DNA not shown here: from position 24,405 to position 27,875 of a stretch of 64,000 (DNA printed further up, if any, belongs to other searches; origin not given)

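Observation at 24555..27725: Stand-alone 1,056-aa GHKL-ATPase / HNH-nuclease fusion: candidate undescribed single-gene DNA-targeting (defence-like) system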

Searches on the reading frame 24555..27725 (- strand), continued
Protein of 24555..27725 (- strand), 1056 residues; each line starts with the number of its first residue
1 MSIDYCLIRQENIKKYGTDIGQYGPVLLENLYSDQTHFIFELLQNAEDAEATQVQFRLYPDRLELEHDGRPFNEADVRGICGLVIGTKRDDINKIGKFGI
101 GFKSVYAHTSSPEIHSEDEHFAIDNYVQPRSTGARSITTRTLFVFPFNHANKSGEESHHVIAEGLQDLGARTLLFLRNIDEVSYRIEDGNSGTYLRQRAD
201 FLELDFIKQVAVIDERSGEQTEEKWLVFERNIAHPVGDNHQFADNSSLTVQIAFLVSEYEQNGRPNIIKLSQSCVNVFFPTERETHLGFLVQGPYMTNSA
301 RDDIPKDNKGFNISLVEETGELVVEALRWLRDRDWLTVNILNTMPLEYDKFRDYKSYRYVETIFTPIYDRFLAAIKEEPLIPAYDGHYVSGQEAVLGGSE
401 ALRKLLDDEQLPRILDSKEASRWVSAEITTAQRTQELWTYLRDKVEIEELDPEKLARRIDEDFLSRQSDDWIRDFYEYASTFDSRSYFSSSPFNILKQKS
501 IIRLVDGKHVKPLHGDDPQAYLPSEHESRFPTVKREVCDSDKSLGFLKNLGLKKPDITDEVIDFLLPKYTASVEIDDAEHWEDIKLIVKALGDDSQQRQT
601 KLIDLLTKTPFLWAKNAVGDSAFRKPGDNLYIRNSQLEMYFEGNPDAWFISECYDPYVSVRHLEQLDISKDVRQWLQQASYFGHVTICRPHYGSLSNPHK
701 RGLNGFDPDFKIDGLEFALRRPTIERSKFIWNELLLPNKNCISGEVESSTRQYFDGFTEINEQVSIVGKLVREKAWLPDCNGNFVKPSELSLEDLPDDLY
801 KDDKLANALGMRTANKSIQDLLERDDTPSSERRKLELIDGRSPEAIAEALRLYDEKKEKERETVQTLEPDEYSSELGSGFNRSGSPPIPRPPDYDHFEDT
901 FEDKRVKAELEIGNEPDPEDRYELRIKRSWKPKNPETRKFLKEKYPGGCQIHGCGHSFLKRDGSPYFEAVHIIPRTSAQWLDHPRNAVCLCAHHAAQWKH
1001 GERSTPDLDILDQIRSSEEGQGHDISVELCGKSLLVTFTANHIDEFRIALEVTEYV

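Call 30: find_related_loci(query=A1, collection=genome_contigs, flank=10000)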
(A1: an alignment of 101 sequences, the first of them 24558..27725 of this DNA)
Query A1 (1056 aa) in genome_contigs; peptide patterns used: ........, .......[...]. (x = any residue, [..] = any of these).
599 stretches matched a pattern (row limit reached: there are more); 528 encode a relative of the query (tblastn E <= 1e-3); the best 80 are kept; 80 distinct loci.
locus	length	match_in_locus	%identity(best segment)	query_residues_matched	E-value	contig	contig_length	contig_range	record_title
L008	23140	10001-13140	53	1-1047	0e+0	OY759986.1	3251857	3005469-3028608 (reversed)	MAG: Aggregatilineales bacterium isolate 77605d95-9063-427a-b0a2-1f26f0f1d72f genome assembly, chromosome: 1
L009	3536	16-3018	38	27-1054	0e+0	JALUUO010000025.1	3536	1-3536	MAG: Nitrospirae bacterium isolate 128-326_metabat1_scaf2bin.025 128-326_scaffold_16635_c1, whole genome shotgun sequenc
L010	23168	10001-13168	37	1-1054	0e+0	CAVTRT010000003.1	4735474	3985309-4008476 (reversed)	MAG: uncultured Actinomycetota bacterium isolate MFD09495.bin.2.13 genome assembly, contig: contig_272, whole genome sho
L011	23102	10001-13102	38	1-1054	0e+0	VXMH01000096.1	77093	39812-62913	MAG: Caldilineaceae bacterium SB0661_bin_32 NODE_414_length_77093_cov_56.046769, whole genome shotgun sequence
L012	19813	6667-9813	37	1-1043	0e+0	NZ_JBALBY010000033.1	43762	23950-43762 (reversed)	MAG: Nostoc sp. isolate P10160 bin 1 NODE_86_length_43762_cov_52.283555, whole genome shotgun sequence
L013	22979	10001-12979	36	1-1054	0e+0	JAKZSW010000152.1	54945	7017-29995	MAG: Candidatus Tectimicrobiota bacterium isolate Langseth_MAG_00043 Langseth_MAG_00043_000000000152, whole genome shotg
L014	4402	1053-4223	35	4-1054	0e+0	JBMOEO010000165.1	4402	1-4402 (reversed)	MAG: Phototrophicaceae bacterium isolate Deming_bin.12 contig72395, whole genome shotgun sequence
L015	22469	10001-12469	41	1-812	0e+0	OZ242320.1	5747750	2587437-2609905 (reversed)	MAG: Candidatus Latescibacterota bacterium isolate 06f19266-885c-4d39-bf7e-e57a8b9e9c03 genome assembly, chromosome: 1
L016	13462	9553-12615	36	1-1052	0e+0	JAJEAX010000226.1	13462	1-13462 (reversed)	MAG: Candidatus Latescibacterota bacterium isolate jk18x7bins.9 k141_1693857, whole genome shotgun sequence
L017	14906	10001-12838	36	1-998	0e+0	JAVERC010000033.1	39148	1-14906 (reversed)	MAG: Desulforegulaceae bacterium isolate BF1_10 scaffold_1683_c1_biofilm_2017, whole genome shotgun sequence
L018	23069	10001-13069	35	1-1043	3e-180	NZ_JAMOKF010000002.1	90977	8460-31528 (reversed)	Micromonospora phytophila strain DSM 105363 NODE_2_length_90977_cov_24.811635, whole genome shotgun sequence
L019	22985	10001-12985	36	1-1051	4e-179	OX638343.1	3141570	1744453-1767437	MAG: Arenicellales bacterium isolate d1c8b661-5284-4c74-b01a-eedef1cd8940 genome assembly, chromosome: 1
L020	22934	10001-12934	37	27-1051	3e-178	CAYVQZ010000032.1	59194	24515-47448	MAG TPA_asm: uncultured bacterium isolate binchicken_co17_451 genome assembly, contig: NODE_1629_length_59194_cov_26.215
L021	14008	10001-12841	37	1-1006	7e-178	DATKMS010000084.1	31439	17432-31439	MAG TPA_asm: Candidatus Margulisiibacteriota bacterium isolate SMAG_U14717 k141_3887304, whole genome shotgun sequence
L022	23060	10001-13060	35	1-1052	1e-176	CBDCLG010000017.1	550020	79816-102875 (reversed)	MAG: Caldilineaceae bacterium isolate 0ff925dc-6b74-4446-9203-77b5ed868497 genome assembly, contig: contig_17, whole gen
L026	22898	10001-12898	36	1-992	2e-170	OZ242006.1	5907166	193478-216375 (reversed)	MAG: Caldilineaceae bacterium isolate bae19857-78f1-445b-b865-dfd914d151a3 genome assembly, chromosome: 1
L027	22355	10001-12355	40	1-811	3e-169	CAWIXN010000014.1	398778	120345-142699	MAG: uncultured Actinomycetota bacterium isolate MFD05580.bin.2.62 genome assembly, contig: contig_76, whole genome shot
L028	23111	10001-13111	34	1-1043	2e-169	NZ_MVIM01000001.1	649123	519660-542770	Mycolicibacterium tusciae strain DSM 44338 NODE_1_length_649123_cov_63.9152, whole genome shotgun sequence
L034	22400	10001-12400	39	1-811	4e-165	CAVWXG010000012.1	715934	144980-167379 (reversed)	MAG: uncultured Actinomycetes bacterium isolate MFD01716.bin.2.102 genome assembly, contig: contig_3860, whole genome sh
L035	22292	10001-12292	39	4-811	2e-162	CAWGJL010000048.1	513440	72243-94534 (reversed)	MAG: uncultured Actinomycetes bacterium isolate MFD09603.bin.2.282 genome assembly, contig: contig_8118, whole genome sh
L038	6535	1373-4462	34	8-1008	8e-162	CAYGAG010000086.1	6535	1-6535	MAG TPA_asm: uncultured Candidatus Bathyarchaeia archaeon isolate ERP108616_co2_98 genome assembly, contig: NODE_24531_l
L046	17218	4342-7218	36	1-1000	7e-158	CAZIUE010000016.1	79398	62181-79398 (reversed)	MAG TPA_asm: uncultured Pelobacter sp. isolate binchicken_co22_46 genome assembly, contig: NODE_334_length_79398_cov_64.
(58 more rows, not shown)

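Call 32: predict_structure(alignment_id=A1)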
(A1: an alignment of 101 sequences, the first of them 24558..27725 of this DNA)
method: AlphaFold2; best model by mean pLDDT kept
length: 1056 residues; sequences in the alignment: 101
mean_pLDDT: 86.6   pTM: 0.61
mean pLDDT of the five models: 86.6, 85.9, 85.3, 84.6, 84.2
residues with pLDDT >= 90: 626; 70-90: 315; 50-70: 79; < 50: 36
segments of 3 or more residues with pLDDT < 50: 815-822, 857-862, 884-886, 888-898, 924-928
pLDDT, mean of each block of 10 residues (from residue 1): 88 84 76 86 91 97 96 89 69 70 85 94 91 90 94 95 93 93 94 93 80 92 95 72 77 92 89 84 88 85 76 92 96 94 84 66 88 97 94 91 91 90 85 84 94 95 96 97 91 96 97 94 90 96 97 92 91 88 91 85 93 94 91 94 94 85 87 92 90 85 94 96 95 94 93 84 94 95 93 91 92 59 51 56 63 54 68 88 49 45 82 82 54 83 91 89 90 89 93 92 84 90 92 94 93 85
secondary structure, 60 per line:
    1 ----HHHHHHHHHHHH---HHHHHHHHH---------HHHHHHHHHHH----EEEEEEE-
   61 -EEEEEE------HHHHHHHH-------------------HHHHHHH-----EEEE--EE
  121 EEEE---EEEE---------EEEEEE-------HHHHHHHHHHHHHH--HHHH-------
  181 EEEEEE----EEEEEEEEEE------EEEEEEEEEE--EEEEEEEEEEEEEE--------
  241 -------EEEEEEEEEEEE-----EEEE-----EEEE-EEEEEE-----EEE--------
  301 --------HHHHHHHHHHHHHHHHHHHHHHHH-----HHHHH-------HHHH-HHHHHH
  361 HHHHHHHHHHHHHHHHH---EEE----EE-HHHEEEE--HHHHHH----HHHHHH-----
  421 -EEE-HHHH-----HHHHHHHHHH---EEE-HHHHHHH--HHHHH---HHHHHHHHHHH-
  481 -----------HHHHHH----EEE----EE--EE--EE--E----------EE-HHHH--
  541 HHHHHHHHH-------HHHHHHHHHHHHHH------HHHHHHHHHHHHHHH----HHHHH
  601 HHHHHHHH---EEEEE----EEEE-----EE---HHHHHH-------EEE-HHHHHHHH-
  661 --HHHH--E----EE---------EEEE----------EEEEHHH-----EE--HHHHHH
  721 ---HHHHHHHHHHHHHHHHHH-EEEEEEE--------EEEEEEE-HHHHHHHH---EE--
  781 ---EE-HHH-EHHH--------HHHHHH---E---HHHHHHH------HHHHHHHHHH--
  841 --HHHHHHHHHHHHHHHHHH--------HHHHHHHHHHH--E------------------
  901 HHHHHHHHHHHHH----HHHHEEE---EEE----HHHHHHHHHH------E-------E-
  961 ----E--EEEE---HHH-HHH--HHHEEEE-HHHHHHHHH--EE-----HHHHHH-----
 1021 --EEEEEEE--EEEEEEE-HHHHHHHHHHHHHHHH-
elements in order (helices of 4 or more, strands of 3 or more residues): H5-16 H20-28 H38-48 E53-59 E62-67 H74-81 H101-107 E113-116 E119-124 E128-131 E141-146 H154-167 H170-173 E181-186 E191-200 E207-216 E219-232 E248-259 E265-268 E274-277 E279-284 E290-292 H309-332 H338-342 H350-353 H355-377 E381-383 E394-397 H400-405 H410-415 E422-424 H426-429 H435-444 E448-450 H452-458 H461-465 H469-479 H492-497 E502-504 H535-538 H541-549 H557-570 H577-591 H596-608 E612-616 E621-624 H635-640 E648-650 H652-659 H663-666 E685-688 E699-702 H715-720 H724-741 E743-749 E758-764 H766-773 H803-808 H816-822 H829-838 H843-860 H869-879 H901-913 H918-921 E922-924 E928-930 H935-944 E968-971 E987-990 H992-1000 H1010-1015 E1023-1029 E1032-1038 H1040-1055

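Call 37: fold_search(model_id=the predicted structure, library=pdb)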
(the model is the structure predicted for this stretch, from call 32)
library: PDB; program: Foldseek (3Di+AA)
matches with E <= 10: 268; with E <= 0.001: 139
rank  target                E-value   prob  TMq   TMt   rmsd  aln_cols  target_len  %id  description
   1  8u1l_A                5.7e-10  1.00  0.23  0.34  16.4       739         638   12  Cryo-EM structure of the RAF1-HSP90-CDC37 complex in the closed state (released 2024-03-13)
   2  9a6t_B                8.9e-10  1.00  0.21  0.31  12.8       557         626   11  Integrative model of DNAK-HTPG by crosslinking MS and deep learning (released 2024-09-18)
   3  8gft_A                8.9e-10  1.00  0.23  0.34  16.2       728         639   12  Hsp90 provides platform for CRaf dephosphorylation by PP5 (released 2023-05-03)
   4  8eob_B                8.9e-10  1.00  0.22  0.34  16.0       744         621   12  Cryo-EM structure of human HSP90B in the closed state (released 2023-01-25)
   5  8eob_A                9.4e-10  1.00  0.24  0.37  15.2       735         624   12  Cryo-EM structure of human HSP90B in the closed state (released 2023-01-25)
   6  7exp_B                1.1e-09  1.00  0.23  0.36  16.0       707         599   12  Crystal structure of zebrafish TRAP1 with AMPPNP and MitoQ (released 2022-01-05)
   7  7zub_A                1.8e-09  1.00  0.22  0.33  16.1       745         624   12  Cryo-EM structure of the indirubin-bound Hsp90-XAP2-AHR complex (released 2022-11-23)
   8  8h77_B                4.0e-09  1.00  0.22  0.33  16.0       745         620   12  Hsp90-AhR-p23-XAP2 complex (released 2023-01-04)
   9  8eoa_B                4.2e-09  1.00  0.22  0.34  16.1       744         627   12  Cryo-EM structure of human HSP90B-AIPL1 complex (released 2023-01-25)
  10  8h77_A                4.9e-09  1.00  0.21  0.32  13.2       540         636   12  Hsp90-AhR-p23-XAP2 complex (released 2023-01-04)
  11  8ffv_A                5.5e-09  1.00  0.21  0.32  12.1       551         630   13  Cryo-EM structure of the GR-Hsp90-FKBP52 complex (released 2023-11-01)
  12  4j0b_A                6.4e-09  1.00  0.22  0.34  15.8       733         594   11  Structure of mitochondrial Hsp90 (TRAP1) with ADP-BeF3 (released 2014-01-22)
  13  2cg9_A                8.2e-09  1.00  0.24  0.36  16.7       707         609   11  Crystal structure of an Hsp90-Sba1 closed chaperone complex (released 2006-04-12)
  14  8ffv_B                8.6e-09  1.00  0.22  0.33  17.0       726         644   11  Cryo-EM structure of the GR-Hsp90-FKBP52 complex (released 2023-11-01)
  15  6xg6_A                9.0e-09  1.00  0.22  0.34  15.6       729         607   11  Full-length human mitochondrial Hsp90 (TRAP1) with ADP-BeF3 (released 2020-09-30)
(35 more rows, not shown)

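Call 38: search_protein_families(library=padloc, proteins=[L006:1537-4650:+, L007:6512-9580:+, L004:15459-18719:-, L007:9758-9991:+, L006:7900-8925:+, L006:8943-10685:+], max_evalue=0.001)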
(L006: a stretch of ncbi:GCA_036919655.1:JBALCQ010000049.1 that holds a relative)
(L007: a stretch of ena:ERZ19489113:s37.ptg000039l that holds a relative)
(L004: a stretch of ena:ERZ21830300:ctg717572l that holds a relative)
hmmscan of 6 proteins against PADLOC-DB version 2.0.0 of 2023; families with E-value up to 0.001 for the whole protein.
L006:1537-4650:+ (1037 aa): 45 families (the best 25 are shown)
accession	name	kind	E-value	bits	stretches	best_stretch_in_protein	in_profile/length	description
PDLC02623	DrmD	-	1.5e-129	431.5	1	6-1007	4-1000/1040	DrmD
PDLC02621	DrmD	-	7e-75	251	2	97-328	112-345/1040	DrmD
PDLC02500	BrxHI|BrxHII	-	2.6e-62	209.6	2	498-717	446-659/933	BrxHI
PDLC02572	DrmA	-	1.4e-47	160.3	2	97-315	109-325/1043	DrmA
PDLC02633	DrmD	-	2.5e-45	152.8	2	102-333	121-351/839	DrmD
PDLC02504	BrxHI|BrxHII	-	7.9e-42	141.2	2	499-835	449-765/971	BrxHII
PDLC00659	HmaA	-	2.7e-41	139.4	2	514-685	487-661/1176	SNF2 helicase / DEAD-box helicase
PDLC02619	DrmD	-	1.5e-40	137.2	2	591-679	490-578/872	DrmD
PDLC02840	DpdE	-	3.5e-40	136.2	2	238-723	255-743/1091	DpdE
PDLC02632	DrmD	-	7.9e-40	135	2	104-313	121-328/662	DrmD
PDLC02843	DpdE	-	3.1e-39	132.6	2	242-708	256-743/1091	DpdE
PDLC02634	DrmD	-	1.1e-33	114.1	2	93-312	77-288/900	DrmD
PDLC02620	DrmD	-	4.2e-33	112.4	2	535-672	484-614/1060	DrmD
PDLC02844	DpdE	-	2.6e-30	103.1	2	82-303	128-328/1074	DpdE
PDLC02193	PLD_Helicase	-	4.7e-29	99.1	2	590-680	753-843/905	-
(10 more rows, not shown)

L007:6512-9580:+ (1022 aa): 35 families (the best 25 are shown)
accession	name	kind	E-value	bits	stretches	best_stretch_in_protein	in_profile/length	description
PDLC02623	DrmD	-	1.4e-112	375.3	1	11-907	4-898/1040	DrmD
PDLC02621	DrmD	-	1.7e-63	213.3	2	508-847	496-822/1040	DrmD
PDLC02500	BrxHI|BrxHII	-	2.5e-52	176.6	2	496-652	442-596/933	BrxHI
PDLC02572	DrmA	-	3.3e-42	142.5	2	514-649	504-649/1043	DrmA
PDLC02504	BrxHI|BrxHII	-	6.7e-42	141.5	2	407-675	368-627/971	BrxHII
PDLC02632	DrmD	-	3.1e-41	139.6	2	476-647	468-643/662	DrmD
PDLC00659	HmaA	-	4.8e-41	138.6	2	510-701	488-687/1176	SNF2 helicase / DEAD-box helicase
PDLC02619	DrmD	-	6.8e-39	131.7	2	586-679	491-584/872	DrmD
PDLC02633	DrmD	-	7.7e-33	111.5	2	99-291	124-316/839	DrmD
PDLC02634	DrmD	-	1e-32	110.9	2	60-301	52-279/900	DrmD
PDLC02620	DrmD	-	2.1e-32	110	2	530-667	485-615/1060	DrmD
PDLC02843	DpdE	-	5.1e-29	98.8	3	94-170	152-226/1091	DpdE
PDLC02840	DpdE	-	5.2e-27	92.5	2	84-170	143-229/1091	DpdE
PDLC02193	PLD_Helicase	-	1e-26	91.4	1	479-656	638-825/905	-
PDLC02844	DpdE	-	4.5e-26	89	2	75-296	128-323/1074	DpdE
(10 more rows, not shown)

L004:15459-18719:- (1086 aa): 48 families (the best 25 are shown)
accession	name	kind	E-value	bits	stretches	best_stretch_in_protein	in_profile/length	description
PDLC00659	HmaA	-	0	1140.4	2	1-1003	1-1011/1176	SNF2 helicase / DEAD-box helicase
PDLC02620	DrmD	-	3.2e-121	404.1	1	8-705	3-689/1060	DrmD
PDLC02500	BrxHI|BrxHII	-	1.5e-97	326.2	1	92-705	78-682/933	BrxHI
PDLC02621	DrmD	-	3.1e-96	321.7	1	124-831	140-849/1040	DrmD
PDLC02504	BrxHI|BrxHII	-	7.5e-93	310.1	1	74-801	79-772/971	BrxHII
PDLC02572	DrmA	-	1.5e-66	223.1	1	124-640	137-672/1043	DrmA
PDLC02632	DrmD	-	4.7e-64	215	1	124-610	142-640/662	DrmD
PDLC02623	DrmD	-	3.5e-58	195.2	2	327-799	401-827/1040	DrmD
PDLC02619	DrmD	-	3.6e-54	182.2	2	98-534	26-450/872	DrmD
PDLC02633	DrmD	-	4.6e-52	175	1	124-598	144-631/839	DrmD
PDLC02634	DrmD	-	7.9e-48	160.9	1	103-632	90-620/900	DrmD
PDLC02624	DrmD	-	4e-44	149.2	1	142-630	1-508/652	DrmD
PDLC02840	DpdE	-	4.2e-42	142.5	2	97-292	152-326/1091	DpdE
PDLC02843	DpdE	-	4.2e-39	132.2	2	97-292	151-321/1091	DpdE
PDLC02846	DpdE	-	6.3e-34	115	2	97-298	155-352/1034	DpdE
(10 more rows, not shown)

L007:9758-9991:+ (77 aa): 0 families

L006:7900-8925:+ (341 aa): 1 family
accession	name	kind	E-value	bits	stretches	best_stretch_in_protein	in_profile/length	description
PDLC02571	DrmA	-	4e-73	244.6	1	3-332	2-312/1282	DrmA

L006:8943-10685:+ (580 aa): 4 families
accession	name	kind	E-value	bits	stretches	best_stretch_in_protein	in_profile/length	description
PDLC02583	DrmB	-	2.1e-181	603.1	1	12-579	39-605/606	DrmB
PDLC02584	DrmB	-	2.8e-38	129.9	1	381-576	241-431/445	DrmB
PDLC02579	DrmB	-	1.2e-33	114.5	1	381-576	111-302/314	DrmB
PDLC02582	DrmB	-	2.4e-08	31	1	450-576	521-633/649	DrmB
